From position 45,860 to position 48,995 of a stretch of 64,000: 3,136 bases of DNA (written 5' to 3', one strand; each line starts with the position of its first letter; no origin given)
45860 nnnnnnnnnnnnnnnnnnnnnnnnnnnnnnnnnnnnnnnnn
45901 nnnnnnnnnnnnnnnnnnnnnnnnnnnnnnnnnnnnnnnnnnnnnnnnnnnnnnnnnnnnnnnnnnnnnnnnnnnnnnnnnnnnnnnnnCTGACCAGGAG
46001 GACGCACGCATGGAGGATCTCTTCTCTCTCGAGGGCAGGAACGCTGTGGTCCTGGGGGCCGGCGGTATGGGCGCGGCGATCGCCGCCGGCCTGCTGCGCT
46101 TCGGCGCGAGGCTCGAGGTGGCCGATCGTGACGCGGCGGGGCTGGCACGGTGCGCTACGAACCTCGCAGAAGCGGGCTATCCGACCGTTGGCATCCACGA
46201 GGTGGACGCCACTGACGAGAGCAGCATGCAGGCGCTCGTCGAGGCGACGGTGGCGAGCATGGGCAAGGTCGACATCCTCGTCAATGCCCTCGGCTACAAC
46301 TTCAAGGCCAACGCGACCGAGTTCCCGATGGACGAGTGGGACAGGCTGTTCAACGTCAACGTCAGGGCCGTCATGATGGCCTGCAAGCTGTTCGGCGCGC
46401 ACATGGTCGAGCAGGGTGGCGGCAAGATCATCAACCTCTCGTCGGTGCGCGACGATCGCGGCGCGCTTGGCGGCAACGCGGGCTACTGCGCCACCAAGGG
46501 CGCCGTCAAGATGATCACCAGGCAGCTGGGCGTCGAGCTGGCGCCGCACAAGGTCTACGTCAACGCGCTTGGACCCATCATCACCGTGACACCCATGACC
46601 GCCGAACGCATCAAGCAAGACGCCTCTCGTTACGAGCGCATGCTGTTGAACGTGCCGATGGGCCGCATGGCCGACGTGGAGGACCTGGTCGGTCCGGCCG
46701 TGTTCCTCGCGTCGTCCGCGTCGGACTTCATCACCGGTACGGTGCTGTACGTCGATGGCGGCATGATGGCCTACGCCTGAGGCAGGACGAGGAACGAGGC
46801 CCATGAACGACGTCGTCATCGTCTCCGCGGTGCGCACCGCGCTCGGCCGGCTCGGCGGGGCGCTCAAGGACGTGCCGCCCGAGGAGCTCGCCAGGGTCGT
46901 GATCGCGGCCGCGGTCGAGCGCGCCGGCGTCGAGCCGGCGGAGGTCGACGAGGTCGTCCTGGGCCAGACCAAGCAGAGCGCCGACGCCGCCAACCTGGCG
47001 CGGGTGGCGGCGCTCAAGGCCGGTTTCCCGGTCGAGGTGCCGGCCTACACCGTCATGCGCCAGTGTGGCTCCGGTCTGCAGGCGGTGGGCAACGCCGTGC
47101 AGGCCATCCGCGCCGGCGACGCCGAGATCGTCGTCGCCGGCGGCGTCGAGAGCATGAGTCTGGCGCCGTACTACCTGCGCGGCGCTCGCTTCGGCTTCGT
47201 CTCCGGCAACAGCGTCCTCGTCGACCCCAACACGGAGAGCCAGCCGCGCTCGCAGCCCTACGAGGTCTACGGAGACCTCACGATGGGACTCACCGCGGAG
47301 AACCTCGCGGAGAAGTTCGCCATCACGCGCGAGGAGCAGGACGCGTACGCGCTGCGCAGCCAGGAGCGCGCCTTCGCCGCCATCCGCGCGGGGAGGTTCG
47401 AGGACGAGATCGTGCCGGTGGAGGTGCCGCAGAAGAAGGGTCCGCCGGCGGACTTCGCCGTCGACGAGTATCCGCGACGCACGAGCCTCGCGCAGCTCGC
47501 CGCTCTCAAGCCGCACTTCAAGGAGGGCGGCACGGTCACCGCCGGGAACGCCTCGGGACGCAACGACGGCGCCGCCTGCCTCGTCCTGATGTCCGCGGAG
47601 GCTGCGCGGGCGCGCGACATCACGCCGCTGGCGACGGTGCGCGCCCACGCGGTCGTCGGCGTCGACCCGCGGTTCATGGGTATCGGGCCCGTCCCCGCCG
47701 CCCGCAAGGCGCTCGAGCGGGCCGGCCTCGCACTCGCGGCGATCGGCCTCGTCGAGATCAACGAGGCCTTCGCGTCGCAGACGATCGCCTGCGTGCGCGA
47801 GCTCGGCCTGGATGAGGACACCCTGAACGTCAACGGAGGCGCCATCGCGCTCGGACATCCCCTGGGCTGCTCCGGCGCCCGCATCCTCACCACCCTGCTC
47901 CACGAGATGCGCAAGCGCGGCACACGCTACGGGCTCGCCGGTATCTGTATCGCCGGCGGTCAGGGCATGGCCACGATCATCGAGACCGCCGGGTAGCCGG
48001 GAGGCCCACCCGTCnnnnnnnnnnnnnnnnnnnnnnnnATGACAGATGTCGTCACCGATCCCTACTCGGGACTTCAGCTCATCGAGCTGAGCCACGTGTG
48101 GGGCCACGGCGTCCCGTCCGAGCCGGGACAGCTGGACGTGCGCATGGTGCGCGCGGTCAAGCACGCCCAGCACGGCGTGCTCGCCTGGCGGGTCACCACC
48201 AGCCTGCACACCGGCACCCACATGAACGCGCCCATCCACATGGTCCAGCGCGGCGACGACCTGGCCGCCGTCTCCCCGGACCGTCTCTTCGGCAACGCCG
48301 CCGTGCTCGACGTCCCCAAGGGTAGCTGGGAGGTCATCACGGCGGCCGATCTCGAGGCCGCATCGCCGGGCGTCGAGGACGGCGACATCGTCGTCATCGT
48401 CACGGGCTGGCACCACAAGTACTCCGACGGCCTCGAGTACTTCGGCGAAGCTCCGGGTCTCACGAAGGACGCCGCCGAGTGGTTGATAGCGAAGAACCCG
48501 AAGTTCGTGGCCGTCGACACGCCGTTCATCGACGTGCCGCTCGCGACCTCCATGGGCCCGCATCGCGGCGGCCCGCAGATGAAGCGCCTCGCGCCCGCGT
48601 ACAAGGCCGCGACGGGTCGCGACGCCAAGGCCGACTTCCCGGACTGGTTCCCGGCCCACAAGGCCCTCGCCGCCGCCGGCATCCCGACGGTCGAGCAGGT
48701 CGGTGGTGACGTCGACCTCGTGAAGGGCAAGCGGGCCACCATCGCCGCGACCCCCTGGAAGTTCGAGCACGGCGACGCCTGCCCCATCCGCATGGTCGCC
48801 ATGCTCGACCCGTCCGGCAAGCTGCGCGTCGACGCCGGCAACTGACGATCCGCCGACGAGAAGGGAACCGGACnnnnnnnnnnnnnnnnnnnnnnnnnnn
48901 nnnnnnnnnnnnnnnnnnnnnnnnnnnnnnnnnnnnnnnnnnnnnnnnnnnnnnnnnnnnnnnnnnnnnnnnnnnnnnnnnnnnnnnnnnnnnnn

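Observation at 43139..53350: Apparently complete phloroglucinol-to-acetyl-CoA route downstream of the transhydroxylase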

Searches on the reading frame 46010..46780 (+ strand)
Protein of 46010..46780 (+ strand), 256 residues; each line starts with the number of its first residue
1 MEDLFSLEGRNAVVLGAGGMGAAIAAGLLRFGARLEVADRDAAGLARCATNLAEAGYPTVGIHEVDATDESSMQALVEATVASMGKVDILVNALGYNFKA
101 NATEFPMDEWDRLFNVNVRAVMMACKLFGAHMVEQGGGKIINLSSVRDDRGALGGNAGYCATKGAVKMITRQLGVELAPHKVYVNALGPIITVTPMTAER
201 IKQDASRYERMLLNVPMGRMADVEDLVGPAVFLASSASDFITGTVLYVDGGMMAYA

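Call 4: search_protein_families(library=pfam, proteins=[window:46010-46780:+])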
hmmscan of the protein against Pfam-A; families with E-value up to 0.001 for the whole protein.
window:46010-46780:+ (256 aa): 5 families
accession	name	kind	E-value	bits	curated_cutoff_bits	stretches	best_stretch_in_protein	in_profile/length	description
PF13561.12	adh_short_C2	-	7.3e-53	180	27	1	18-252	6-235/236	Enoyl-(Acyl carrier protein) reductase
PF00106.31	adh_short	-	5.9e-43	147.1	26.6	1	11-203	2-193/195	short chain dehydrogenase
PF03435.24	Sacchrp_dh_NADP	-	2.5e-08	34.7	25.1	1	13-104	2-86/129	Saccharopine dehydrogenase NADP binding domain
PF02737.24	3HCDH_N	-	0.00024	21.5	22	1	12-79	2-69/180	3-hydroxyacyl-CoA dehydrogenase, NAD binding domain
PF08659.16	KR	-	0.00028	21.3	22.6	1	15-129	7-124/180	KR domain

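Call 13: search_solved_structures(query=window:46010-46780:+, max_evalue=1e-20, show_alignments=2)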
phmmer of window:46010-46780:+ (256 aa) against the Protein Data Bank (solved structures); distinct sequences matched with E-value up to 1e-20: 245 (the best 60 are shown).
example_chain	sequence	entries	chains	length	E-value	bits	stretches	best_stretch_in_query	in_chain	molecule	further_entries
5u9p_A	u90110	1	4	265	2.3e-40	141.9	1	3-253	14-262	Gluconate 5-dehydrogenase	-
3cxr_A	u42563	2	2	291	2.4e-38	135.4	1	3-255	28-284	Dehydrogenase with different specificities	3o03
4g81_D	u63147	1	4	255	1.4e-37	132.8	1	3-254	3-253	Putative hexonate dehydrogenase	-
1vl8_A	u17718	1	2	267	3.8e-37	131.4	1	1-254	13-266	Gluconate 5-dehydrogenase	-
9kd1_A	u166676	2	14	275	5.5e-37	130.9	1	5-255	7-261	Oxidoreductase, short chain dehydrogenase/reductase family protein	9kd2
6b9u_A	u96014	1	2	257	6.2e-37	130.7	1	4-252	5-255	DNA gyrase, subunit B:Short-chain dehydrogenase/reductase SDR:Glucose/ribitol dehydrogenas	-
4z9x_A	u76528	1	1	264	6.6e-37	130.6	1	1-255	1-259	Gluconate 5-dehydrogenase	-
3n74_A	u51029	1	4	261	1.4e-36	129.6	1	5-252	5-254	3-ketoacyl-(acyl-carrier-protein) reductase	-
3uf0_A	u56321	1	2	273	7e-36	127.3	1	4-254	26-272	Short-chain dehydrogenase/reductase SDR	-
4nbu_A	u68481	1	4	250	7.1e-36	127.2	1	7-253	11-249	3-oxoacyl-(Acyl-carrier-protein) reductase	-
8sy8_A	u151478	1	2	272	7.9e-36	127.1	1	12-252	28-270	4-formylbenzenesulfonate dehydrogenase TsaC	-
4z9y_A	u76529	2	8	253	9e-36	126.9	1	4-254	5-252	2-deoxy-D-gluconate 3-dehydrogenase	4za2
4u8g_A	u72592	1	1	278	2e-35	125.8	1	2-255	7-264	Putative uncharacterized protein gbs1891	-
4ibo_A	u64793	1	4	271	4.4e-35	124.6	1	4-254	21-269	Gluconate dehydrogenase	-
5g4k_A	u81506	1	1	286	1.5e-34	122.9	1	2-253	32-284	OXIDOREDUCTASE, SHORT CHAIN DEHYDROGENASE/REDUCTASE FAMILY PROTEIN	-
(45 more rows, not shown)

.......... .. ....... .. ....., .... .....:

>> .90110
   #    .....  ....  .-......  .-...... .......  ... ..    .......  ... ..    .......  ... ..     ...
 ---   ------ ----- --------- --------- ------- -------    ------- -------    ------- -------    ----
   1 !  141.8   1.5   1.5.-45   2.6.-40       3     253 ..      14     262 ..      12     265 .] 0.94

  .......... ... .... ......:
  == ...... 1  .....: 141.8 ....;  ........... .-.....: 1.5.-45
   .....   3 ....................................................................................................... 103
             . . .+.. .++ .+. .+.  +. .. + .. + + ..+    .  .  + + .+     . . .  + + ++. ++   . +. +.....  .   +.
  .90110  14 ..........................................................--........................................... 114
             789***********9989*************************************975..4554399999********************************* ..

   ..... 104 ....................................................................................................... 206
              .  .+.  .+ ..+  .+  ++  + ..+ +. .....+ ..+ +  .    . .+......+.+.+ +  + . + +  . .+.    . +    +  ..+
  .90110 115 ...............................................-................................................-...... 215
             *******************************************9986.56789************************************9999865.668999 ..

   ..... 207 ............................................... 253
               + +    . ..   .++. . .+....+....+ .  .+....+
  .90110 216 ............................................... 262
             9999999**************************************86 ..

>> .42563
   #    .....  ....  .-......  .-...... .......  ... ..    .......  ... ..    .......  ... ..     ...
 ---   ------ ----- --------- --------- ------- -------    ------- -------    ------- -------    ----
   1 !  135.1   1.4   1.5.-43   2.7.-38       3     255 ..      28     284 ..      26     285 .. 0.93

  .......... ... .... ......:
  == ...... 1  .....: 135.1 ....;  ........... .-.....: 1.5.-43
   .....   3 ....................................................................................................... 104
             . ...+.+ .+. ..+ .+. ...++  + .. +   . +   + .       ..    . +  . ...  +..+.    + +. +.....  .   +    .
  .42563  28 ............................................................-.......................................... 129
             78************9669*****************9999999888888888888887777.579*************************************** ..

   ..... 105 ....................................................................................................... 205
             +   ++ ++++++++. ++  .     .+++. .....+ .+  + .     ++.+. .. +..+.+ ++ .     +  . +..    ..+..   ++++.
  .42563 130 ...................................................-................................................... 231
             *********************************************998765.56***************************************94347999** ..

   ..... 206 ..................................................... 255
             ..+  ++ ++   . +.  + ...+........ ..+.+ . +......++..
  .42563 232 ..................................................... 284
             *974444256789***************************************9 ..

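Call 16: search_protein_families(library=ncbifam, proteins=[window:46010-46780:+], max_evalue=0.00001)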
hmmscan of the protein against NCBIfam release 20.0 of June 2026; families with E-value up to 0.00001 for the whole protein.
window:46010-46780:+ (256 aa): 216 families (the best 25 are shown)
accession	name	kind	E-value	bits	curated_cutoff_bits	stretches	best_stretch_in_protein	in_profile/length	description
NF006070.0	PRK08213.1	subfamily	1.9e-56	191.5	279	1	2-254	5-258/259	gluconate 5-dehydrogenase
NF005559.1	PRK07231.1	subfamily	5.2e-56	189.9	215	1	7-253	2-248/249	glucose 1-dehydrogenase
NF005711.0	PRK07523.1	subfamily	5.4e-55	186.7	413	1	2-254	3-253/255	SDR family oxidoreductase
NF004791.0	PRK06138.1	equivalog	4.4e-52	176.9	312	1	6-254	2-251/252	SDR family oxidoreductase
NF005983.0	PRK08085.1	equivalog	8.9e-52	176.2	408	1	1-254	1-252/254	gluconate 5-dehydrogenase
TIGR01832.1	kduD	equivalog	1.1e-50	172.4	338.85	1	5-254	1-247/248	2-dehydro-3-deoxy-D-gluconate 5-dehydrogenase KduD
NF005488.0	PRK07097.1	equivalog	4.6e-49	166.9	369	1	2-255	3-260/266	gluconate 5-dehydrogenase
NF052558.1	MBtsdlDhBudC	equivalog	5.1e-49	167.1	270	1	9-254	3-243/250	meso-2,3-butanediol dehydrogenase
NF004198.0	PRK05653.1-3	equivalog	2.5e-48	164.7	296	1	6-253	4-247/248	3-oxoacyl-ACP reductase FabG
NF005309.0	PRK06841.1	subfamily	1e-47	162.8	286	1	2-252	8-252/255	GolD/DthD family dehydrogenase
NF004774.0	PRK06114.1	equivalog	2.8e-47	161.2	360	1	3-254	10-261/262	SDR family oxidoreductase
NF005390.0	PRK06935.1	equivalog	2.2e-46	158.3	369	1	2-253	8-256/258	2-dehydro-3-deoxy-D-gluconate 5-dehydrogenase KduD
NF006693.0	PRK09242.1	equivalog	4e-45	154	328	1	3-256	4-257/258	SDR family oxidoreductase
NF004778.0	PRK06124.1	equivalog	8.7e-45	153.1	303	1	3-254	5-254/256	SDR family oxidoreductase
NF005472.0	PRK07067.1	equivalog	1.9e-44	152.2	338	1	7-252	4-254/257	L-iditol 2-dehydrogenase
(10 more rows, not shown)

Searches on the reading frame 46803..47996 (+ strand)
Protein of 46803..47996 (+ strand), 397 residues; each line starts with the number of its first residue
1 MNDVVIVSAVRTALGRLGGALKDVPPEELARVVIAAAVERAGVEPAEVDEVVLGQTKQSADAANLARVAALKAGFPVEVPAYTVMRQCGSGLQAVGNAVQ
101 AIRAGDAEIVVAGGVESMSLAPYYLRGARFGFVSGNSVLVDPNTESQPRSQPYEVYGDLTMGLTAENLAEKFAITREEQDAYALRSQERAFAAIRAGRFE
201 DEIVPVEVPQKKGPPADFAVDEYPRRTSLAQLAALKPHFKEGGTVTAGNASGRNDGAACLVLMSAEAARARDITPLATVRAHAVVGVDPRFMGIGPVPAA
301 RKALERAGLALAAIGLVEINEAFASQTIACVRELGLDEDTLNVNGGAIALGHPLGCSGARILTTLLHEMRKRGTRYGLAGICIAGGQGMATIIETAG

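Call 4: search_protein_families(library=pfam, proteins=[window:46803-47996:+])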
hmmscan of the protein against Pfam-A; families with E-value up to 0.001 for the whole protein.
window:46803-47996:+ (397 aa): 4 families
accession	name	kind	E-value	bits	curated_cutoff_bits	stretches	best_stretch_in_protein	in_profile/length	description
PF00108.29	Thiolase_N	-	3e-86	289.4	26.4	1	4-265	1-259/260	Thiolase, N-terminal domain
PF02803.24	Thiolase_C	-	5.9e-50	168.5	27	1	274-394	2-122/123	Thiolase, C-terminal domain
PF00109.32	ketoacyl-synt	-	2.4e-07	31.1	20.8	1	77-121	163-207/252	Beta-ketoacyl synthase, N-terminal domain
PF22691.2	Thiolase_C_1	-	0.00043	20.5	28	0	298-336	22-60/144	Thiolase C-terminal domain-like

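Call 16: search_protein_families(library=ncbifam, proteins=[window:46803-47996:+], max_evalue=0.00001)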
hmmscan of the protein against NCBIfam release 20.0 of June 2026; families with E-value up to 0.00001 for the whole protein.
window:46803-47996:+ (397 aa): 42 families (the best 25 are shown)
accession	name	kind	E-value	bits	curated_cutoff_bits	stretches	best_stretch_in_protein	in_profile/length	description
TIGR01930.1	AcCoA-C-Actrans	subfamily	2.2e-141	471.2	240.55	1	6-394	1-385/385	acetyl-CoA C-acyltransferase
NF004206.0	PRK05656.1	subfamily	3.7e-140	467.4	688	1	1-394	1-391/392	acetyl-CoA C-acetyltransferase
NF004853.0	PRK06205.1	subfamily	3.5e-135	451.1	551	1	1-395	1-402/404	acetyl-CoA C-acetyltransferase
NF006552.0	PRK09051.1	subfamily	4.8e-135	450.8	565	1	2-395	4-394/395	beta-ketothiolase BktB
NF006551.0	PRK09050.1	subfamily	9.9e-127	423.3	605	1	1-395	1-400/401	3-oxoadipyl-CoA thiolase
TIGR02430.1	pcaF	equivalog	3.2e-125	418.3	597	1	3-394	2-398/400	3-oxoadipyl-CoA thiolase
NF042999.1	bketothiol_BktB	equivalog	3.3e-125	418.4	725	1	2-394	3-392/394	beta-ketothiolase BktB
NF006086.0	PRK08235.1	equivalog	3.9e-120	401.5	526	1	1-394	1-391/393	acetyl-CoA C-acetyltransferase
NF006001.0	PRK08131.1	equivalog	2.2e-109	366.1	622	1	1-395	1-399/401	3-oxoadipyl-CoA thiolase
NF006510.0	PRK08947.1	equivalog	3.2e-109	365.4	519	1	1-394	1-385/387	acetyl-CoA C-acyltransferase FadA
NF005805.0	PRK07661.1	equivalog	8e-109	364.1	633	1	1-394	1-389/391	acetyl-CoA C-acetyltransferase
NF005865.0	PRK07801.1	equivalog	1.2e-105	353.9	591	1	1-394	1-380/382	acetyl-CoA C-acetyltransferase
NF005890.0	PRK07851.1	equivalog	2.3e-105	352.9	580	1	1-394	1-403/406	acetyl-CoA C-acetyltransferase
NF005033.0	PRK06445.1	equivalog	5.6e-103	345.1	511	1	1-395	2-394/395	acetyl-CoA C-acetyltransferase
NF005152.0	PRK06633.1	equivalog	1.1e-102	343.6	675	1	2-395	3-391/392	acetyl-CoA C-acetyltransferase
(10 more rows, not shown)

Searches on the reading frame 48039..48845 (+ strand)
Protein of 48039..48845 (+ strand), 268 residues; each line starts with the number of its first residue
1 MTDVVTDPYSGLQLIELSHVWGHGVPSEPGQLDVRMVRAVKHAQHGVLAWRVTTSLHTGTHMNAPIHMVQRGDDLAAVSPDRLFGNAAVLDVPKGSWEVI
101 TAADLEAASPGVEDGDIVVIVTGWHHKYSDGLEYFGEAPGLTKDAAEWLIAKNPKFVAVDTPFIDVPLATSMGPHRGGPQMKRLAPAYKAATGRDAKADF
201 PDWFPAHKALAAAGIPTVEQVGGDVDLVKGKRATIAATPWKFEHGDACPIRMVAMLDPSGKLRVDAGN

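Call 4: search_protein_families(library=pfam, proteins=[window:48039-48845:+])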
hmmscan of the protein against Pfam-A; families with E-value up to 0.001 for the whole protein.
window:48039-48845:+ (268 aa): 1 family
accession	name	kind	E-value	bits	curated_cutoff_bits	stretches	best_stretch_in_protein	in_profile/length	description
PF04199.19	Cyclase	-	1.2e-29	103.8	23.1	1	15-165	1-141/142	Putative cyclase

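Call 14: search_solved_structures(query=window:48039-48845:+, max_evalue=0.001, show_alignments=2)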
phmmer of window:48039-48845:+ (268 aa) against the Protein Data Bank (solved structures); distinct sequences matched with E-value up to 0.001: 11.
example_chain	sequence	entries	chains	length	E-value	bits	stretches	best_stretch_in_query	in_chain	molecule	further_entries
1r61_A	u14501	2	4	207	6.6e-09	38.9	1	48-161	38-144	metal-dependent hydrolase | Hydrolase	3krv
4cog_A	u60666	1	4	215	8.2e-09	38.6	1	24-177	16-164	KYNURENINE FORMAMIDASE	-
8hmo_A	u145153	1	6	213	1e-07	35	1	47-150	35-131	Metal-dependent hydrolase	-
5nmp_A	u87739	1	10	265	1.9e-06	30.8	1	25-153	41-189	Isatin hydrolase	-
8f9x_A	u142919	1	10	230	2.7e-06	30.3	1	15-168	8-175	Cyclase family protein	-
5nnb_A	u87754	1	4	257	4.8e-06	29.5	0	26-98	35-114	isatin hydrolase A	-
5nna_A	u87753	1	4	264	5.1e-06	29.4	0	26-98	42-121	isatin hydrolase A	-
4cz1_A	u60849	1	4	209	8.1e-06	28.7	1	40-166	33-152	KYNURENINE FORMAMIDASE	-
4co9_A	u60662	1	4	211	8.2e-06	28.7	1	40-166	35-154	KYNURENINE FORMAMIDASE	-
4cob_A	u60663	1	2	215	3.6e-05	26.6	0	17-169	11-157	KYNURENINE FORMAMIDASE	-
4j0n_A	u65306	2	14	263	0.0003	23.6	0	49-153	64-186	Isatin hydrolase B | Putative uncharacterized protein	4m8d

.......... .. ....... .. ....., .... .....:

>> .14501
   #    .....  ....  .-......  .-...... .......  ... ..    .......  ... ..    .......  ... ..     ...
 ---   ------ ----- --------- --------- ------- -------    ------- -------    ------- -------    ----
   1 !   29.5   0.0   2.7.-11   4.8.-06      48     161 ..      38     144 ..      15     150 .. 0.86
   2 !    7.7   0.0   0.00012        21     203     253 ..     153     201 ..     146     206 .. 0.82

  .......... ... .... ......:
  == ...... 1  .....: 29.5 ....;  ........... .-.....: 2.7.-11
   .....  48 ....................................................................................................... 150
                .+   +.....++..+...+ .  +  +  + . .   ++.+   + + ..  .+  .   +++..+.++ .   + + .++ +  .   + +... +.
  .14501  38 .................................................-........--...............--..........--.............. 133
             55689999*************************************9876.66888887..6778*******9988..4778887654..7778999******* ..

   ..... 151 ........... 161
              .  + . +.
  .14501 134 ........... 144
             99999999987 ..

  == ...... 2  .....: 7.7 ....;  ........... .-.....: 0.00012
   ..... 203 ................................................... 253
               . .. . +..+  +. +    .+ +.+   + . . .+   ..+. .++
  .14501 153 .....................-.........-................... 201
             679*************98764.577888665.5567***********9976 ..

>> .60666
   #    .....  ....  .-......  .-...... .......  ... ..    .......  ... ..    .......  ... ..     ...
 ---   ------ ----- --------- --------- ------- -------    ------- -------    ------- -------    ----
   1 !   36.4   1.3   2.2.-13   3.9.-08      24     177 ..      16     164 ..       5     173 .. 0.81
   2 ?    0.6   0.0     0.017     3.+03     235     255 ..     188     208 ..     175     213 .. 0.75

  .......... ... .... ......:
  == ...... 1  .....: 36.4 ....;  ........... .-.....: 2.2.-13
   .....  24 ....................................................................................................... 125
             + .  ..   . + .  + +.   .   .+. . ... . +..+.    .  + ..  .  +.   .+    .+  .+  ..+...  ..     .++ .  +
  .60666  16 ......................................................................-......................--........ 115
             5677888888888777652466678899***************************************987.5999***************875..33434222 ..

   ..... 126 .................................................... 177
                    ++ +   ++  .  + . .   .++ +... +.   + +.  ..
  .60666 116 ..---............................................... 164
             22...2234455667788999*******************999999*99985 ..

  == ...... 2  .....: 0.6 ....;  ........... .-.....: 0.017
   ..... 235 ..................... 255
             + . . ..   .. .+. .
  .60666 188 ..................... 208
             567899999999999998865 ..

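Call 16: search_protein_families(library=ncbifam, proteins=[window:48039-48845:+], max_evalue=0.00001)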
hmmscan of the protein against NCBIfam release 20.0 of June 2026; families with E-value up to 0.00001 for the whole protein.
window:48039-48845:+ (268 aa): 1 family
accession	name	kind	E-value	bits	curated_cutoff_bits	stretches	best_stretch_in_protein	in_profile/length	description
TIGR03035.1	trp_arylform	equivalog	2.4e-15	57.1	223.05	1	15-173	3-156/206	arylformamidase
